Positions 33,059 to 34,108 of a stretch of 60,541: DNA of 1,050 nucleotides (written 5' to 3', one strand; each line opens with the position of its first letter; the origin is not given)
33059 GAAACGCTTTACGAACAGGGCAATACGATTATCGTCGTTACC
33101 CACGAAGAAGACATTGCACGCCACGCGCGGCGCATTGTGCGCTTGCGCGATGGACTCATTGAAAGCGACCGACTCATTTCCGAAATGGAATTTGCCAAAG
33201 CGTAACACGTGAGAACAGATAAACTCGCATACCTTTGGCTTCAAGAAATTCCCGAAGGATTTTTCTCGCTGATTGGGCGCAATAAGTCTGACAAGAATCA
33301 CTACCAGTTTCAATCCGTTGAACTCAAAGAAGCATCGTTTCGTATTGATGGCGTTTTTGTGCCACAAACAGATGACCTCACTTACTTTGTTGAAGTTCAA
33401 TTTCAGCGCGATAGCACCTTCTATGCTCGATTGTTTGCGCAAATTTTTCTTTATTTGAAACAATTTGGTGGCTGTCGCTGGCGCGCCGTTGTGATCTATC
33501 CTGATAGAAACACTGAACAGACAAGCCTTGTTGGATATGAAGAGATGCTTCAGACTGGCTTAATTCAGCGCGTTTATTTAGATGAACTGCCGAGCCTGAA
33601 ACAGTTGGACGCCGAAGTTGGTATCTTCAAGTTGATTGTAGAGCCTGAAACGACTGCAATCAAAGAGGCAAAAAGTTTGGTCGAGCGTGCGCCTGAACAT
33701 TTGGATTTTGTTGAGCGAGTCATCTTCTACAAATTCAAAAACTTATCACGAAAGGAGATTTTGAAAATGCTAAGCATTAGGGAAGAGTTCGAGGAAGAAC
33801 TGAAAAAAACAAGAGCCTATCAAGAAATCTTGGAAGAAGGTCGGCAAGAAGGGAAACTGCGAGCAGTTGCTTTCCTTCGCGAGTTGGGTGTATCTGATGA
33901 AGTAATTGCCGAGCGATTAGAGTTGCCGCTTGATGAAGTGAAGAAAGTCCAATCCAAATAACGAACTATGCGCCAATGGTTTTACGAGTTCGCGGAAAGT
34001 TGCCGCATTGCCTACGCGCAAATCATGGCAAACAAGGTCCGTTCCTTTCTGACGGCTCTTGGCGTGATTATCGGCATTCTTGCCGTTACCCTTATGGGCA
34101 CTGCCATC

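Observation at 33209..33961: Rpn/DUF2887-type PD-(D/E)XK nuclease gene inserted seamlessly into a TolC-HlyD-ABC efflux operon, with an internal SD+ATG for a 64-aa C-terminal product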

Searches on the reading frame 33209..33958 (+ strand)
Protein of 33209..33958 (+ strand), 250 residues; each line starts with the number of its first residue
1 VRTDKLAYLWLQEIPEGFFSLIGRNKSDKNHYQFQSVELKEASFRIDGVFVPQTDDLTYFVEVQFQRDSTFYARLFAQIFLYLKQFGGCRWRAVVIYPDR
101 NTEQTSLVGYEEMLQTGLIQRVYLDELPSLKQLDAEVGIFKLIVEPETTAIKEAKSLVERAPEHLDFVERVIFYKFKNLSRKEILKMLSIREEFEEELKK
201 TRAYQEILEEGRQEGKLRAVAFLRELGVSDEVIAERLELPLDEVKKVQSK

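Call 3: search_protein_families(library=pfam, proteins=[window:33209-33958:+], max_evalue=0.01)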
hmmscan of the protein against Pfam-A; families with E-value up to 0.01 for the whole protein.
window:33209-33958:+ (250 aa): 1 family
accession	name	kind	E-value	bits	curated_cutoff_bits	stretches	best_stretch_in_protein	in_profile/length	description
PF11103.14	DUF2887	-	5.4e-59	200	24.1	1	3-188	1-200/200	Protein of unknown function (DUF2887)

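Call 4: search_protein_families(library=ncbifam, proteins=[window:33209-33958:+], max_evalue=0.1)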
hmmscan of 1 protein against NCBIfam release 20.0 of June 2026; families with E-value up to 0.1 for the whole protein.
window:33209-33958:+ (250 aa): 2 families
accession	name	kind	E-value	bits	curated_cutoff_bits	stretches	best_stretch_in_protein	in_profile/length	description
TIGR01784.1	T_den_put_tspse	subfamily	1e-19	71.4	52.1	1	10-247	9-273/273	Rpn family recombination-promoting nuclease/putative transposase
NF002459.0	PRK01655.1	subfamily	0.0088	16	123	1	141-203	3-61/132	transcriptional regulator Spx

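Call 8: find_homologous_proteins(query=window:33209-33958:+)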
Query window:33209-33958:+ (250 aa): 908 proteins with E <= 0.001 among 2247 candidates; the best 120 are listed.
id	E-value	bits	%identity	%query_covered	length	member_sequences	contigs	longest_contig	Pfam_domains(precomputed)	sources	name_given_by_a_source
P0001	3.0e-154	530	98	100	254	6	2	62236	PF11103.15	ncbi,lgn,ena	-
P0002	7.5e-122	424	75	99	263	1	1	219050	PF11103.15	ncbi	-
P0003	1.2e-112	394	71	98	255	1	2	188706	PF11103.15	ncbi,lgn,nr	ncbi:MAG: Rpn family recombination-promoting nuclease/putative transposase [Chloroherpetonaceae bact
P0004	4.1e-109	382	69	100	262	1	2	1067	PF11103.15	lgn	-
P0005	1.1e-96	341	62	99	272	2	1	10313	PF11103.15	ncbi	ncbi:MAG: Rpn family recombination-promoting nuclease/putative transposase [Chloroherpetonaceae bact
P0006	4.7e-96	339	65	99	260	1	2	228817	PF11103.15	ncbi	-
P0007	6.5e-96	339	63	99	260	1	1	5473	PF11103.15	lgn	-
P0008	2.5e-94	334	61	99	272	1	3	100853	PF11103.15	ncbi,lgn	ncbi:MAG: Rpn family recombination-promoting nuclease/putative transposase [Chloroherpetonaceae bact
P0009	2.6e-94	334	57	99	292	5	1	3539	PF09811.15,PF11103.15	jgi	-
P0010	8.7e-92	325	57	99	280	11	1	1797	PF11103.15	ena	-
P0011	2.3e-89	317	53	99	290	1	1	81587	PF09811.15,PF11103.15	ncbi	-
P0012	1.0e-87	312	58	98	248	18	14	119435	PF11103.15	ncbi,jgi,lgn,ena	jgi:conserved hypothetical protein (putative transposase or invertase)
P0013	1.2e-86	309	67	84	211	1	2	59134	PF11103.15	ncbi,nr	ncbi:MAG: Rpn family recombination-promoting nuclease/putative transposase, partial [Chloroherpetona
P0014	1.3e-86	308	65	86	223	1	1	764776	PF11103.15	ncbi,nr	ncbi:MAG: Rpn family recombination-promoting nuclease/putative transposase [Chloroherpetonaceae bact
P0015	5.7e-85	303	56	100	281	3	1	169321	PF11103.15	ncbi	-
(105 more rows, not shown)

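Call 9: find_encoding_contigs(protein=P0001, flank=6000, max_places=4)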
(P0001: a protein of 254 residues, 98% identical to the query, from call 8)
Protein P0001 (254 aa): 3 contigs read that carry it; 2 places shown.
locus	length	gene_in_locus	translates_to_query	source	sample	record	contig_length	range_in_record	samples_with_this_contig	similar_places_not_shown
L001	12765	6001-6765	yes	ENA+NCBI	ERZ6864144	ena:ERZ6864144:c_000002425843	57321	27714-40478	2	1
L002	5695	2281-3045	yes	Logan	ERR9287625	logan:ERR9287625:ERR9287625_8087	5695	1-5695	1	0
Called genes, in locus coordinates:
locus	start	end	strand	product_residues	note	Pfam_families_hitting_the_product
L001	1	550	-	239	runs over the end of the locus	PF02660:G3P_acyltransf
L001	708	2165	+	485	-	PF13176:TPR_7 (faint), PF13424:TPR_12 (faint), PF13428:TPR_14 (faint), PF13432:TPR_16 (faint), PF07719:TPR_2 (faint), PF13181:TPR_8 (faint), PF00515:TPR_1 (faint)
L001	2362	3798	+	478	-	PF02321:OEP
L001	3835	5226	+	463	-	PF25919:BSH_CusB (faint), PF25917:BSH_RND, PF25973:BSH_CzcB (weak), PF25984:BSH_YknX (faint), PF25954:Beta-barrel_RND_2, PF25990:Beta-barrel_YknX, PF26002:Beta-barrel_AprE (weak), PF25975:CzcB_C (weak), +1 more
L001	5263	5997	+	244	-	PF02463:SMC_N (faint), PF00005:ABC_tran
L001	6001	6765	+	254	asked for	PF11103:DUF2887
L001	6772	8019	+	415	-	PF12704:MacB_PCD, PF02687:FtsX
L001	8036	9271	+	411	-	PF12704:MacB_PCD, PF02687:FtsX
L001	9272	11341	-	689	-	PF12836:HHH_3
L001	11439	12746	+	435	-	-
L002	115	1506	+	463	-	PF25919:BSH_CusB (faint), PF25917:BSH_RND, PF25973:BSH_CzcB (weak), PF25984:BSH_YknX (faint), PF25954:Beta-barrel_RND_2, PF25990:Beta-barrel_YknX, PF26002:Beta-barrel_AprE (weak), PF25975:CzcB_C (weak), +1 more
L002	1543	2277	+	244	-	PF02463:SMC_N (faint), PF00005:ABC_tran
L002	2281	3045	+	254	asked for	PF11103:DUF2887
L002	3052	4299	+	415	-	PF12704:MacB_PCD, PF02687:FtsX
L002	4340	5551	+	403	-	PF12704:MacB_PCD, PF02687:FtsX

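Call 10: find_encoding_contigs(protein=P0002, flank=6000, max_places=4)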
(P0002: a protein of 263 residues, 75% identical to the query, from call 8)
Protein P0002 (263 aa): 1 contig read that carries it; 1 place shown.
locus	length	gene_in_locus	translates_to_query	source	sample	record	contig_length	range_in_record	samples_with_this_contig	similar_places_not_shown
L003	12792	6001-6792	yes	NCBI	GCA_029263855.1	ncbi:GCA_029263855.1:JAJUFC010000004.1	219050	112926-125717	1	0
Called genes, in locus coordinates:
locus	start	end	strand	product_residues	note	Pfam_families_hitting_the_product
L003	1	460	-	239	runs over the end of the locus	PF02660:G3P_acyltransf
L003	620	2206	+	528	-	PF14559:TPR_19 (faint), PF00515:TPR_1 (faint), PF07719:TPR_2 (faint), PF13176:TPR_7 (faint), PF13414:TPR_11 (faint), PF13424:TPR_12 (faint), PF13428:TPR_14 (faint), PF13432:TPR_16 (faint), +1 more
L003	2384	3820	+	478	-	PF02321:OEP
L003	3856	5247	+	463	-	PF25919:BSH_CusB (faint), PF25917:BSH_RND, PF25973:BSH_CzcB (weak), PF25984:BSH_YknX (weak), PF25954:Beta-barrel_RND_2, PF25990:Beta-barrel_YknX, PF26002:Beta-barrel_AprE (weak), PF25975:CzcB_C (weak)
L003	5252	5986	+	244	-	PF02463:SMC_N (faint), PF00005:ABC_tran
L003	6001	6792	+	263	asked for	PF11103:DUF2887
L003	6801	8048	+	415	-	PF12704:MacB_PCD, PF02687:FtsX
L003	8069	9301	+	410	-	PF12704:MacB_PCD, PF02687:FtsX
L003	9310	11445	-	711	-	PF12836:HHH_3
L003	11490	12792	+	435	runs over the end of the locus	-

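Call 11: find_encoding_contigs(protein=P0003, flank=6000, max_places=4)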
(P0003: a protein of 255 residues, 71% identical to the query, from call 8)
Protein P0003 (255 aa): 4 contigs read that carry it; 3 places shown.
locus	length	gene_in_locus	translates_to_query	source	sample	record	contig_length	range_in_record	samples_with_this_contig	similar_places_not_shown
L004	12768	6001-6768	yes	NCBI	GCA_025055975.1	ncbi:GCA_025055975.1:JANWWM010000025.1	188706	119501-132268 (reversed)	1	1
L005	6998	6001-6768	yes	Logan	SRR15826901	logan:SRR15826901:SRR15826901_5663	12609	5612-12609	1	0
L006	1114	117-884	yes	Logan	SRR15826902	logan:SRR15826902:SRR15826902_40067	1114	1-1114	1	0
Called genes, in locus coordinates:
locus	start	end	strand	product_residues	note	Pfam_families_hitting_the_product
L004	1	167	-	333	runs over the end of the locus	PF01210:NAD_Gly3P_dh_N, PF02558:ApbA, PF03446:NAD_binding_2 (faint), PF03807:F420_oxidored, PF07479:NAD_Gly3P_dh_C, PF20618:GPD_NAD_C_bact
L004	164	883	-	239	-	PF02660:G3P_acyltransf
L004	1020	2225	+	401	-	PF14559:TPR_19 (faint), PF13424:TPR_12 (faint), PF00515:TPR_1 (faint), PF13174:TPR_6 (faint), PF13432:TPR_16 (weak), PF07719:TPR_2 (weak), PF13181:TPR_8 (weak), PF13428:TPR_14 (weak), +2 more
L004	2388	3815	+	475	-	PF02321:OEP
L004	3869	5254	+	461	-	PF25919:BSH_CusB (faint), PF25917:BSH_RND, PF25973:BSH_CzcB (weak), PF25984:BSH_YknX (weak), PF25954:Beta-barrel_RND_2, PF25990:Beta-barrel_YknX, PF26002:Beta-barrel_AprE (weak), PF25975:CzcB_C (weak)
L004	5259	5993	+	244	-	PF02463:SMC_N (faint), PF00005:ABC_tran, PF13304:AAA_21 (faint)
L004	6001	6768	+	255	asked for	PF11103:DUF2887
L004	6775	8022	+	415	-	PF12704:MacB_PCD, PF02687:FtsX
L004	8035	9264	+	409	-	PF12704:MacB_PCD, PF02687:FtsX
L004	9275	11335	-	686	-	PF12836:HHH_3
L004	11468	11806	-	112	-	PF18291:HU-HIG, PF00216:Bac_DNA_binding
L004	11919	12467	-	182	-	-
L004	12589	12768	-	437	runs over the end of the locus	PF10602:RPN7 (faint), PF13424:TPR_12, PF17874:TPR_MalT (weak), PF24885:TPR_NPHP3 (weak), PF13424:TPR_12, PF14938:SNAP (weak), PF17874:TPR_MalT, PF13424:TPR_12, +11 more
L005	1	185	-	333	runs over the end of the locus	PF01210:NAD_Gly3P_dh_N, PF02558:ApbA, PF03446:NAD_binding_2 (faint), PF03807:F420_oxidored, PF07479:NAD_Gly3P_dh_C, PF20618:GPD_NAD_C_bact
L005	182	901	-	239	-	PF02660:G3P_acyltransf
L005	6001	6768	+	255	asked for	PF11103:DUF2887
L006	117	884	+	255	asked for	PF11103:DUF2887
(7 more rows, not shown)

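Call 26: search_solved_structures(query=window:33209-33958:+, max_evalue=10, show_alignments=2)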
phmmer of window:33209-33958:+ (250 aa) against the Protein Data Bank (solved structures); distinct sequences matched with E-value up to 10: 3.
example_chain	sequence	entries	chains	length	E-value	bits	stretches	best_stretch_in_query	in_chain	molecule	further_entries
4ch0_S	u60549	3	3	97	0.86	12.8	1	79-149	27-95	PROTEIN SUP-12, ISOFORM B | PROTEIN SUP-12, ISOFORM A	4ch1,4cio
2mgz_B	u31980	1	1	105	0.92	12.7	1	79-149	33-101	Protein SUP-12, isoform a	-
2ru3_A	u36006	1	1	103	1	12.6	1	79-149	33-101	Protein SUP-12, isoform a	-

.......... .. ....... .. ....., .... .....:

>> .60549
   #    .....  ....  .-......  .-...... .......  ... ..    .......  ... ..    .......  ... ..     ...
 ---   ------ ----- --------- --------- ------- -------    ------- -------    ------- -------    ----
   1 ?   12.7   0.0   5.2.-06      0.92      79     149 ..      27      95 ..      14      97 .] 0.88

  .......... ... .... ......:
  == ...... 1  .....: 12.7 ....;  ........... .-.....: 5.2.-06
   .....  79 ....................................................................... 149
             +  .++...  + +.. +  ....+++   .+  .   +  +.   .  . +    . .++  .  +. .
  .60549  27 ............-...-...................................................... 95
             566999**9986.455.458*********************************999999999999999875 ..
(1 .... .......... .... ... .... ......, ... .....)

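Call 30: find_related_loci(query=A1, collection=metagenome_contigs, flank=3000)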
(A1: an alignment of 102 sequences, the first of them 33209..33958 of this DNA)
Query A1 (250 aa) in metagenome_contigs; peptide patterns used: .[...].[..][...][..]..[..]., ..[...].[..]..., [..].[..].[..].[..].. (x = any residue, [..] = any of these).
600 stretches matched a pattern (row limit reached: there are more); 495 encode a relative of the query (tblastn E <= 1e-3); the best 80 are kept; 80 distinct loci.
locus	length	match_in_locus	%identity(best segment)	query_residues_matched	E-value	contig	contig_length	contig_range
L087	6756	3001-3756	51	1-247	5e-79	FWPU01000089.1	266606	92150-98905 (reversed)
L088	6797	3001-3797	81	1-250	3e-116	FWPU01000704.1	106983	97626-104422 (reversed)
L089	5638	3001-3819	47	1-247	2e-76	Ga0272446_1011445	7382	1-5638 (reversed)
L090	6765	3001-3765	51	1-247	3e-72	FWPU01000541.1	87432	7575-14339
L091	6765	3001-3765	51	1-247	7e-70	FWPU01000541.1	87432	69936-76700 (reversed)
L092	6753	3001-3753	45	1-248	6e-63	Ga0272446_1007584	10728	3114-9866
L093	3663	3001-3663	49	1-216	1e-62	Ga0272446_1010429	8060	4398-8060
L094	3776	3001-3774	45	1-229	2e-62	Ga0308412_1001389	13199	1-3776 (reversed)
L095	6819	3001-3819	43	1-247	6e-60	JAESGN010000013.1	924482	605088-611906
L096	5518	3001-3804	42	1-247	5e-59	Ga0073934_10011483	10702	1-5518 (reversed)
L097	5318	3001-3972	44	1-247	2e-58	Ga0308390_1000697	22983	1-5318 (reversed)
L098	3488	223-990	42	1-247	3e-57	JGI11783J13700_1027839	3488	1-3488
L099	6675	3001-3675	45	1-216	4e-57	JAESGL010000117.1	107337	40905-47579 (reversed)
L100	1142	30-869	41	1-247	2e-60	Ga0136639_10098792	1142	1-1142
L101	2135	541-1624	42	1-250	2e-57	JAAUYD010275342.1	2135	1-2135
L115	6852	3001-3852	41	1-247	3e-56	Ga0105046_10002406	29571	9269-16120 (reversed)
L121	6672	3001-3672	45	1-216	6e-54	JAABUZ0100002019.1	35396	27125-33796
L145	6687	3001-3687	41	1-220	4e-51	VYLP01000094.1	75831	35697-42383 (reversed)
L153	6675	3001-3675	42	1-216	3e-50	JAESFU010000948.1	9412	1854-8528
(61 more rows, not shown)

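Call 36: predict_structure(alignment_id=A1)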
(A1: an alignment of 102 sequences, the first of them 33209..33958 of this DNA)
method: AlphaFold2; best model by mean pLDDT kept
length: 250 residues; sequences in the alignment: 102
mean_pLDDT: 88.6   pTM: 0.74
mean pLDDT of the five models: 88.6, 88.2, 88.1, 87.0, 86.0
residues with pLDDT >= 90: 160; 70-90: 62; 50-70: 27; < 50: 1
segments of 3 or more residues with pLDDT < 50: none
pLDDT, mean of each block of 10 residues (from residue 1): 87 97 98 90 85 97 96 95 92 98 95 95 96 95 94 94 93 88 83 60 62 75 86 87 79
secondary structure, 60 per line:
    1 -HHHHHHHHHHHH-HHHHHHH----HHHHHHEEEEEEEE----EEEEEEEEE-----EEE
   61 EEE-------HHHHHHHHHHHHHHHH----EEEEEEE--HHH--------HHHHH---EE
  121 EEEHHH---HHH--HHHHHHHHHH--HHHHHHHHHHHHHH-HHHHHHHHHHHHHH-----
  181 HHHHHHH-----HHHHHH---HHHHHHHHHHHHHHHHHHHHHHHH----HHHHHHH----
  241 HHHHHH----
elements in order: H2-13 H15-21 H26-31 E32-39 E44-52 E58-63 H71-86 E91-97 H111-115 E119-123 H135-144 H147-160 H162-175 H181-187 H193-198 H202-225 H230-236 H241-246

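Call 41: fold_search(model_id=the predicted structure, library=pdb)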
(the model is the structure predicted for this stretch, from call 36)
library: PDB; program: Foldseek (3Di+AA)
matches with E <= 10: 711; with E <= 0.001: 0
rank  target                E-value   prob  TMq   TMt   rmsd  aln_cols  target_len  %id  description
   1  1y88                  5.7e-03  0.99  0.34  0.43   7.8       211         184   11  Crystal Structure of Protein of Unknown Function AF1548 (released 2004-12-21)
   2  5gke_A                2.1e-02  1.00  0.33  0.34   4.7       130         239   12  Structure of EndoMS-dsDNA1 complex (released 2016-11-02)
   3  5mv0_D                3.8e-02  0.35  0.16  0.19  11.3       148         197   13  Structure of an N-terminal domain of a reptarenavirus L protein (released 2017-05-17)
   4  2vld_B                5.3e-02  0.99  0.25  0.27   4.4        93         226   12  crystal structure of a repair endonuclease from Pyrococcus abyssi (released 2009-05-19)
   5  2vld_A                1.0e-01  0.98  0.25  0.27   4.4        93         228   12  crystal structure of a repair endonuclease from Pyrococcus abyssi (released 2009-05-19)
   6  5mv0_C                1.0e-01  0.25  0.16  0.19  10.1       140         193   11  Structure of an N-terminal domain of a reptarenavirus L protein (released 2017-05-17)
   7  2r0q_C                1.3e-01  0.16  0.14  0.18  23.0       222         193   14  Crystal structure of a serine recombinase- DNA regulatory complex (released 2008-04-01)
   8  8hcy_A                1.3e-01  0.63  0.24  0.14  10.1       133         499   14  Legionella glycosyltransferase (released 2023-11-08)
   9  5lhc_B                1.5e-01  0.66  0.25  0.12  13.9       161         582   13  The structure of D456A mutant of Nt.BspD6I nicking endonuclease at 0.24 nm resolution . (released 2017-08-16)
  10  4dql_A                1.5e-01  0.41  0.20  0.15  11.6       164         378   15  Crystal structure of the FAD binding domain of cytochrome P450 BM3 in complex with NADP+ (released 2012-03-07)
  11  6tdu_AG               1.6e-01  0.25  0.19  0.16  13.6       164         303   11  Cryo-EM structure of Euglena gracilis mitochondrial ATP synthase, full dimer, rotational states 1 (released 2019-11-27)
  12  4m6x_B                1.6e-01  0.21  0.17  0.14   7.7       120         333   11  Mutant structure of methyltransferase from Streptomyces hygroscopicus complexed with S-adenosyl-L-homocysteine and met (released 2014-06-25)
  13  5mv0_A                1.7e-01  0.20  0.16  0.19  10.7       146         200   12  Structure of an N-terminal domain of a reptarenavirus L protein (released 2017-05-17)
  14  5gkj_B                1.8e-01  0.77  0.25  0.27   6.5       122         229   17  Structure of EndoMS in apo form (released 2016-11-02)
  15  2qtl                  1.8e-01  0.33  0.20  0.13  11.4       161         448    9  Crystal Structure of the FAD-containing FNR-like Module of Human Methionine Synthase Reductase (released 2007-11-13)
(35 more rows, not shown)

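Call 43: find_encoding_contigs(protein=P0006, flank=4000, max_places=2)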
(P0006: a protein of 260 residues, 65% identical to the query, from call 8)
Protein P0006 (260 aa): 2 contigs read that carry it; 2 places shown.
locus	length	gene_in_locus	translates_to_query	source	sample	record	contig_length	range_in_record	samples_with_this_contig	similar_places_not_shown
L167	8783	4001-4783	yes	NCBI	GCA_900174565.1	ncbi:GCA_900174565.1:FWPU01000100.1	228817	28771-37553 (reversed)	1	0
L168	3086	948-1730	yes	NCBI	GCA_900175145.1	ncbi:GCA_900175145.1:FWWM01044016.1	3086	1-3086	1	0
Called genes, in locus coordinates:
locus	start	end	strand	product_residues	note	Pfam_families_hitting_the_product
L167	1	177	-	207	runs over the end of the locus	PF03446:NAD_binding_2, PF03807:F420_oxidored, PF07991:KARI_N (weak)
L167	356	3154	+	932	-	PF00311:PEPcase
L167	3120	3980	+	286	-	-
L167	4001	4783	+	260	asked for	PF11103:DUF2887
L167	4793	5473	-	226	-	PF07510:GmrSD_C, PF18899:DUF5655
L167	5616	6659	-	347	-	PF03235:GmrSD_N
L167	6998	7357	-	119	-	-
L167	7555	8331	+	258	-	PF05690:ThiG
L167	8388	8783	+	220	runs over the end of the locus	PF06966:DUF1295 (weak), PF04191:PEMT, PF04140:ICMT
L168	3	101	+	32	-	?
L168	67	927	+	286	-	-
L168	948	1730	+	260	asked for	PF11103:DUF2887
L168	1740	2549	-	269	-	PF07510:GmrSD_C, PF18899:DUF5655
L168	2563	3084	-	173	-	?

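Call 44: find_encoding_contigs(protein=P0008, flank=4000, max_places=2)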
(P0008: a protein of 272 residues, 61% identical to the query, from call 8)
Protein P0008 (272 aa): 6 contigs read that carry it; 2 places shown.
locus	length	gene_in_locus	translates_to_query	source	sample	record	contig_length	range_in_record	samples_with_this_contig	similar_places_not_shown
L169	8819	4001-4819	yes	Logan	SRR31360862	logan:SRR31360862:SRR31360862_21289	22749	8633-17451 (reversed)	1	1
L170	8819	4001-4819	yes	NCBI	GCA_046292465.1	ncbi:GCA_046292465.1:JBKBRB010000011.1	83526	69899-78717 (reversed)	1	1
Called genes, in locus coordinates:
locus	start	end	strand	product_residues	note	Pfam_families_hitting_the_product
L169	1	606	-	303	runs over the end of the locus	PF02899:Phage_int_SAM_1 (weak), PF13102:Phage_int_SAM_5, PF00589:Phage_integrase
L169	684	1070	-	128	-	PF01648:ACPS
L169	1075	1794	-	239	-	PF01553:Acyltransferase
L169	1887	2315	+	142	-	-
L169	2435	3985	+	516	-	PF01266:DAO (faint), PF01593:Amino_oxidase, PF13450:NAD_binding_8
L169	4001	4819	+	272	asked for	PF11103:DUF2887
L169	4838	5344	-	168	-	PF03602:Cons_hypoth95, PF02475:TRM5-TYW2_MTfase (faint)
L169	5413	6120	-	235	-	PF00535:Glycos_transf_2, PF10111:Glyco_tranf_2_2 (weak)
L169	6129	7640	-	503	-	PF01103:Omp85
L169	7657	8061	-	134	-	PF02629:CoA_binding (weak), PF13380:CoA_binding_2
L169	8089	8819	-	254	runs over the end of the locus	PF04784:DUF547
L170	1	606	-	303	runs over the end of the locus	PF02899:Phage_int_SAM_1 (weak), PF13102:Phage_int_SAM_5, PF00589:Phage_integrase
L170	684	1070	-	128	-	PF01648:ACPS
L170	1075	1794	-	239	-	PF01553:Acyltransferase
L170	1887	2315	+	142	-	-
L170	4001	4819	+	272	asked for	PF11103:DUF2887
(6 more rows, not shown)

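Call 45: find_encoding_contigs(protein=P0012, flank=4000, max_places=3)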
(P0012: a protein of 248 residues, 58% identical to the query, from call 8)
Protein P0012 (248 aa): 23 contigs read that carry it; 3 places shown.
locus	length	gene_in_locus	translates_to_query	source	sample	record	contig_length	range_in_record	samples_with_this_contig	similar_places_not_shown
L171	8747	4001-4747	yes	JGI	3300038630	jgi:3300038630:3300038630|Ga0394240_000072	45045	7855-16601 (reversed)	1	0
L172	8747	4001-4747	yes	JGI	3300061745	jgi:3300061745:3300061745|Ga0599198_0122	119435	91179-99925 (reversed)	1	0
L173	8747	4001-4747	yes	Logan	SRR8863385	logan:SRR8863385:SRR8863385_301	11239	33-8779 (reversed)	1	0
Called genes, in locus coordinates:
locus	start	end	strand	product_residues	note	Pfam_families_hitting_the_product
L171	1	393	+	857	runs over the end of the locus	PF02837:Glyco_hydro_2_N (faint), PF00703:Glyco_hydro_2, PF02836:Glyco_hydro_2_C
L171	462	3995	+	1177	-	PF02463:SMC_N, PF13175:AAA_15, PF13304:AAA_21 (weak), PF13476:AAA_23 (weak), PF13555:AAA_29 (weak), PF06470:SMC_hinge, PF13304:AAA_21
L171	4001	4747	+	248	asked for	PF11103:DUF2887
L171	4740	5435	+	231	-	PF00702:Hydrolase, PF12710:HAD, PF13419:HAD_2, PF13242:Hydrolase_like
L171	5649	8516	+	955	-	PF00082:Peptidase_S8, PF00041:fn3 (weak), PF18962:Por_Secre_tail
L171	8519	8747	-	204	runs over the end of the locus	PF06175:MiaE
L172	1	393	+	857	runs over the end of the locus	PF02837:Glyco_hydro_2_N (faint), PF00703:Glyco_hydro_2, PF02836:Glyco_hydro_2_C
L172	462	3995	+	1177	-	PF02463:SMC_N, PF13175:AAA_15, PF13304:AAA_21 (weak), PF13476:AAA_23 (weak), PF13555:AAA_29 (weak), PF06470:SMC_hinge, PF13304:AAA_21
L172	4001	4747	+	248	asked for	PF11103:DUF2887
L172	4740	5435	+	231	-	PF00702:Hydrolase, PF12710:HAD, PF13419:HAD_2, PF13242:Hydrolase_like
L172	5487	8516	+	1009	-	PF00082:Peptidase_S8, PF00041:fn3 (weak), PF18962:Por_Secre_tail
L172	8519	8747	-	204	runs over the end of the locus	PF06175:MiaE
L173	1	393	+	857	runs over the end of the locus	PF00703:Glyco_hydro_2, PF02836:Glyco_hydro_2_C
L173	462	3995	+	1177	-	PF02463:SMC_N, PF13175:AAA_15, PF13304:AAA_21 (weak), PF13476:AAA_23 (weak), PF13555:AAA_29 (weak), PF06470:SMC_hinge, PF13304:AAA_21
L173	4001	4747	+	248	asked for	PF11103:DUF2887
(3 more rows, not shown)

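Call 49: search_protein_families(library=pfam, proteins=[L090:94-2994:+, L091:1062-2984:+, L091:3824-4279:+, L167:3120-3977:+, L153:944-3001:+, L121:2175-2984:+], max_evalue=0.001)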
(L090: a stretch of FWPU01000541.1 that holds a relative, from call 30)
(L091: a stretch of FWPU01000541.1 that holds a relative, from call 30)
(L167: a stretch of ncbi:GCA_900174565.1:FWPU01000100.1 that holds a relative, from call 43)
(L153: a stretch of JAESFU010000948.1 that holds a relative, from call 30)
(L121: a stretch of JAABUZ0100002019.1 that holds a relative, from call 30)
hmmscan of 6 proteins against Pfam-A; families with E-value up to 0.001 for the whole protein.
L090:94-2994:+ (967 aa): 4 families
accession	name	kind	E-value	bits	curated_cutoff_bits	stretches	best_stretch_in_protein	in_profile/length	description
PF00082.27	Peptidase_S8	-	8.1e-46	157.1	21.8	1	164-436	2-274/288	Subtilase family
PF18962.6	Por_Secre_tail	-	2.4e-10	41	27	1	889-965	2-75/75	Secretion system C-terminal sorting domain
PF14870.12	PSII_BNR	-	6.6e-08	32.6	27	0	554-676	169-290/303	Photosynthesis system II assembly factor YCF48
PF15902.12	Sortilin-Vps10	-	1.7e-06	27.5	33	0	580-673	33-129/446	Sortilin, neurotensin receptor 3,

L091:1062-2984:+ (641 aa): 4 families
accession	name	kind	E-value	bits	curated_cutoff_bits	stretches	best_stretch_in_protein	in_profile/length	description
PF03445.19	DUF294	-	1.3e-47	161.6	21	1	310-452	2-138/138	Putative nucleotidyltransferase DUF294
PF10335.14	DUF294_C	-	5.6e-42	143.4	22.5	1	489-632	2-145/145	Putative nucleotidyltransferase substrate binding domain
PF00571.33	CBS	-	2.9e-19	69.6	24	2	227-281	1-52/57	CBS domain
PF00027.35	cNMP_binding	-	5.8e-15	55.5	27.5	1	32-117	2-86/89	Cyclic nucleotide-binding domain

L091:3824-4279:+ (152 aa): 1 family
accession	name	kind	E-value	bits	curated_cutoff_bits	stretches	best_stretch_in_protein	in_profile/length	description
PF02261.22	Asp_decarbox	-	1.3e-50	170.6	25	1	25-137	1-113/115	Aspartate decarboxylase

L167:3120-3977:+ (286 aa): 0 families

L153:944-3001:+ (686 aa): 7 families
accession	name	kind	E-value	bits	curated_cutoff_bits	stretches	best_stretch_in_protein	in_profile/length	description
PF13476.12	AAA_23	-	3.4e-22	80.5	27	1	5-236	1-185/201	AAA domain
PF02463.25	SMC_N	-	3.1e-09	37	40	1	5-130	4-119/220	RecF/RecN/SMC N terminal domain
PF13175.12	AAA_15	-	1.9e-07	31.5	32.1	1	1-285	1-229/374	AAA ATPase domain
PF13555.12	AAA_29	-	2.6e-07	30.7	27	1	4-60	2-54/61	P-loop containing region of AAA domain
PF13514.12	AAA_27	-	1.4e-06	28.5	22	1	1-57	1-55/206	AAA domain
PF13304.12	AAA_21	-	0.00031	21.4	27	0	30-65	1-40/304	AAA domain, putative AbiEii toxin, Type IV TA system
PF00005.33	ABC_tran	-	0.00045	21.3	25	0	29-54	12-37/137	ABC transporter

L121:2175-2984:+ (270 aa): 3 families
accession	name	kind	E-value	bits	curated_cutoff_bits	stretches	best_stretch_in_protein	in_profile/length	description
PF00072.30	Response_reg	-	5e-24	85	30.2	1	4-115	1-110/111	Response regulator receiver domain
PF12833.13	HTH_18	-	1.8e-21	76.7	33.6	1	180-257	2-79/80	Helix-turn-helix domain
PF00165.29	HTH_AraC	-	2.1e-16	60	26.6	2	166-206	1-41/42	Bacterial regulatory helix-turn-helix proteins, AraC family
